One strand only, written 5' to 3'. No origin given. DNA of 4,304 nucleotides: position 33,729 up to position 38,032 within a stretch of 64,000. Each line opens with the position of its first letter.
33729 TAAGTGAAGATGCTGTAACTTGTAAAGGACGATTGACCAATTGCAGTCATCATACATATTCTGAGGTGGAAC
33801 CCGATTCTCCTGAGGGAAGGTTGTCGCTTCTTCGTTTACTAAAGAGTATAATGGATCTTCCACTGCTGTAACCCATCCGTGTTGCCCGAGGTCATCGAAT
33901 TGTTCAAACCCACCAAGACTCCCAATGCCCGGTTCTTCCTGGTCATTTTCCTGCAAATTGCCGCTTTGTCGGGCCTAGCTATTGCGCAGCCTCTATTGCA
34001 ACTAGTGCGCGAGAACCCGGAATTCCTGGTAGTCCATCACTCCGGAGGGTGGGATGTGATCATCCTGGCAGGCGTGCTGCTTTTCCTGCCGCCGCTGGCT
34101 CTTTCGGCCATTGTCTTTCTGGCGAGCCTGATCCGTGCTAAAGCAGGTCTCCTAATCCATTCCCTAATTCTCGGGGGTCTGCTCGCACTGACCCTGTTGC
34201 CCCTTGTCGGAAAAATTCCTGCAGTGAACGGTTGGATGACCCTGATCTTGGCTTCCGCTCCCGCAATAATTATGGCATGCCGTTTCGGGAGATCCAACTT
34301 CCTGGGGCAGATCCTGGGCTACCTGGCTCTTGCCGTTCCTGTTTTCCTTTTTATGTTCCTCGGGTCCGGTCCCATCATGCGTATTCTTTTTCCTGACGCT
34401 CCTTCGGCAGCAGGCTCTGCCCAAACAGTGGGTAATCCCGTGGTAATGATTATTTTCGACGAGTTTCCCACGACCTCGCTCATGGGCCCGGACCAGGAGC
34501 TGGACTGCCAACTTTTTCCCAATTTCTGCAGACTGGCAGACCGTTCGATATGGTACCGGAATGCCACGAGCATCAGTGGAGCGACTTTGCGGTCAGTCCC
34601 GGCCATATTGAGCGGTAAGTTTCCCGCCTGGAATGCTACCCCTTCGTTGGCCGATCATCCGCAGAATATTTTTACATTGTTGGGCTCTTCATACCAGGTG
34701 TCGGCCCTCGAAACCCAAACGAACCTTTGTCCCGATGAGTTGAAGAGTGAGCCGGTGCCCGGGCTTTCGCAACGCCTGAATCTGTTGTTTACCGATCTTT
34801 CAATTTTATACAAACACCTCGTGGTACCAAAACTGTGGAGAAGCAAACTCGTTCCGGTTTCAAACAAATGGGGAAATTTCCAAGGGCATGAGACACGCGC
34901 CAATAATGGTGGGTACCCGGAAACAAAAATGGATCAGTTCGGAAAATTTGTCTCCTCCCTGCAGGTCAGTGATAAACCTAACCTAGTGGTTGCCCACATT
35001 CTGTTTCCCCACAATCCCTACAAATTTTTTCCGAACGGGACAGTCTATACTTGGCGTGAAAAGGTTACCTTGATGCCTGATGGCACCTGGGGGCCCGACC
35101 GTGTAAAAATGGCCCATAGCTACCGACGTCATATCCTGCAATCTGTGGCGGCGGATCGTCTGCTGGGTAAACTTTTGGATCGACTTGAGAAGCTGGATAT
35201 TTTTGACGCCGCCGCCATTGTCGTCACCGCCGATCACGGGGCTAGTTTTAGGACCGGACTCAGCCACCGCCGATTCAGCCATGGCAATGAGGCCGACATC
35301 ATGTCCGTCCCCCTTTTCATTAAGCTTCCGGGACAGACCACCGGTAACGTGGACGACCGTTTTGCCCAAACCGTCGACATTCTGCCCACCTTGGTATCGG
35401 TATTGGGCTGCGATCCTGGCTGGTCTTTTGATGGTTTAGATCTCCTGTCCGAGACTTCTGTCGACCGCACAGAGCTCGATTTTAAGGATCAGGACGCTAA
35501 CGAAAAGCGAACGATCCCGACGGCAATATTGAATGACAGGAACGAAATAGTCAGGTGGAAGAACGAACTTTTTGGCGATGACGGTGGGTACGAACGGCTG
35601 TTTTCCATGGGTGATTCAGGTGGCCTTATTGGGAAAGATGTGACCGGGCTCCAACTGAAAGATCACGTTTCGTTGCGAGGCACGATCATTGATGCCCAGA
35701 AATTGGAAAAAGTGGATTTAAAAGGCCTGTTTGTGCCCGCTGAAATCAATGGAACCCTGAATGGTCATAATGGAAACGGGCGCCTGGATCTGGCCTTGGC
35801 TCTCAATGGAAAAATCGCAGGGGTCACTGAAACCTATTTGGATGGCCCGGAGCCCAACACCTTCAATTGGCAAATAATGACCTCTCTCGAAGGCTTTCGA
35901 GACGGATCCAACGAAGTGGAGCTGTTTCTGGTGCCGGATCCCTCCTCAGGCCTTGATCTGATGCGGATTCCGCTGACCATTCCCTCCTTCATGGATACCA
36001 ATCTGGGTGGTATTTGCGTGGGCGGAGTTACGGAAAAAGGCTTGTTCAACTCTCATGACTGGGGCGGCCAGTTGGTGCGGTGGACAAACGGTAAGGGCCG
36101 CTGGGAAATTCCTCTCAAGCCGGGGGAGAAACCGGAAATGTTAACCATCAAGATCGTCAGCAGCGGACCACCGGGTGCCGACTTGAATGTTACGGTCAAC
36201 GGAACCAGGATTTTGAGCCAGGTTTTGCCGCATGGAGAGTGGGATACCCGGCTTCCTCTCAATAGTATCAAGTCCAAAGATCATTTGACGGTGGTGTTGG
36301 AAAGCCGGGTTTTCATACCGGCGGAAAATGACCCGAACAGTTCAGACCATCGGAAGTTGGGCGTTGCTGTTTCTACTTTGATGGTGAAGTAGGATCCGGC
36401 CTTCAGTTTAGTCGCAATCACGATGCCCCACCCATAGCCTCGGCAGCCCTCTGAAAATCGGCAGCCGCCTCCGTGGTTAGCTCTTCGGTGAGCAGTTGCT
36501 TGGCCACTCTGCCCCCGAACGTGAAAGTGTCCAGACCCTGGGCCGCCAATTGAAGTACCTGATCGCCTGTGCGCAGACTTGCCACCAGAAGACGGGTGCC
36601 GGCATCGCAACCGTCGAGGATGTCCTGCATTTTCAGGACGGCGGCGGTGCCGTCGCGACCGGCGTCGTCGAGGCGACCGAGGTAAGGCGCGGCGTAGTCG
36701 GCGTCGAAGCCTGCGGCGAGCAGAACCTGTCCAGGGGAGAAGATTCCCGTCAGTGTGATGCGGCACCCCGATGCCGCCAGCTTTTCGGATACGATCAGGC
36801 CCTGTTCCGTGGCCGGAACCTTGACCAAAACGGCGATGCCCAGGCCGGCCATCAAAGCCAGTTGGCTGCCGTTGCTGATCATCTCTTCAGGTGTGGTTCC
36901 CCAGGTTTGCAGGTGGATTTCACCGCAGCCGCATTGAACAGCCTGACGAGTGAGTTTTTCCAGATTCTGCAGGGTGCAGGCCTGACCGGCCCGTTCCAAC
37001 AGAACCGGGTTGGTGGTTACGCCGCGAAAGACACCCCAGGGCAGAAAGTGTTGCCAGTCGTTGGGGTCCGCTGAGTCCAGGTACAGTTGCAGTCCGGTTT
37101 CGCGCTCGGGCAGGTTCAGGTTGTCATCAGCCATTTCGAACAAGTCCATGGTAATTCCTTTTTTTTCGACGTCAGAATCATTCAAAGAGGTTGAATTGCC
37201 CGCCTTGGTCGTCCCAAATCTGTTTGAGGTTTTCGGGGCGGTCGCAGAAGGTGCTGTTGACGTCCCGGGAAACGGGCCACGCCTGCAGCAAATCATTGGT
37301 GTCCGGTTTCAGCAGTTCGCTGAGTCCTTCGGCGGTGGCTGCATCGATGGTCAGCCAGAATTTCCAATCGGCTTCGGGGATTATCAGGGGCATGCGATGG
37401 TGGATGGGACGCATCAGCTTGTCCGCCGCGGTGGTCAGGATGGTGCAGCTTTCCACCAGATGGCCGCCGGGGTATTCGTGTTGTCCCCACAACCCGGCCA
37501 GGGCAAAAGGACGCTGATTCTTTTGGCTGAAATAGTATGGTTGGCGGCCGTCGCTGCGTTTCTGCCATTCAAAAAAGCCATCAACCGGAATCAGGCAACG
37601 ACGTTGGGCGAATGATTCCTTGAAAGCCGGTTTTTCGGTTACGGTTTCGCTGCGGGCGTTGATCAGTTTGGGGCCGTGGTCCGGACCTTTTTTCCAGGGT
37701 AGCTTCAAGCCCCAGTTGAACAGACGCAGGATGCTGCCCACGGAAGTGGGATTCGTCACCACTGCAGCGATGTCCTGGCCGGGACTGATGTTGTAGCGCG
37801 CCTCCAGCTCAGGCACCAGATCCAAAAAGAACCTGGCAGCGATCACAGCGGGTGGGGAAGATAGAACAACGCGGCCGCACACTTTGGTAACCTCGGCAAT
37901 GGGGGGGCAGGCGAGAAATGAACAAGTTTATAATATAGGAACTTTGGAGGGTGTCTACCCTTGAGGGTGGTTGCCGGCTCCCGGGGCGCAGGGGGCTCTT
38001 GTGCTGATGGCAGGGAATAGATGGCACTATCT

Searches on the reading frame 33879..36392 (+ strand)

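Call 28: search_protein_families(library=pfam, proteins=[window:33879-36392:+], max_evalue=0.00001)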
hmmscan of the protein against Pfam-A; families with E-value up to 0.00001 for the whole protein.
window:33879-36392:+ (837 aa): 1 family
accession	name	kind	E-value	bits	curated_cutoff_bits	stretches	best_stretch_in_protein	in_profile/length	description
PF00884.28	Sulfatase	-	3.1e-17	63.3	25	1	211-510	24-300/301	Sulfatase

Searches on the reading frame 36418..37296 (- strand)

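Call 28: search_protein_families(library=pfam, proteins=[window:36418-37296:-], max_evalue=0.00001)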
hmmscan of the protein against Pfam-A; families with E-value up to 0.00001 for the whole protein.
window:36418-37296:- (292 aa): 1 family
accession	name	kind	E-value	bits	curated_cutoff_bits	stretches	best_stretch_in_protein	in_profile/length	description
PF00923.25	TAL_FSA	-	1.4e-32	113.6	27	1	71-280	1-244/285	Transaldolase/Fructose-6-phosphate aldolase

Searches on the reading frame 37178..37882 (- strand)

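Call 28: search_protein_families(library=pfam, proteins=[window:37178-37882:-], max_evalue=0.00001)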
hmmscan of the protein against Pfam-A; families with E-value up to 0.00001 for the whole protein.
window:37178-37882:- (234 aa): 1 family
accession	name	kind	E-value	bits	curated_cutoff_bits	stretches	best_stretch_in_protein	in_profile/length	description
PF02586.19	SRAP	-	8e-67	225.3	27.1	1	1-210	1-213/214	SOS response associated peptidase (SRAP)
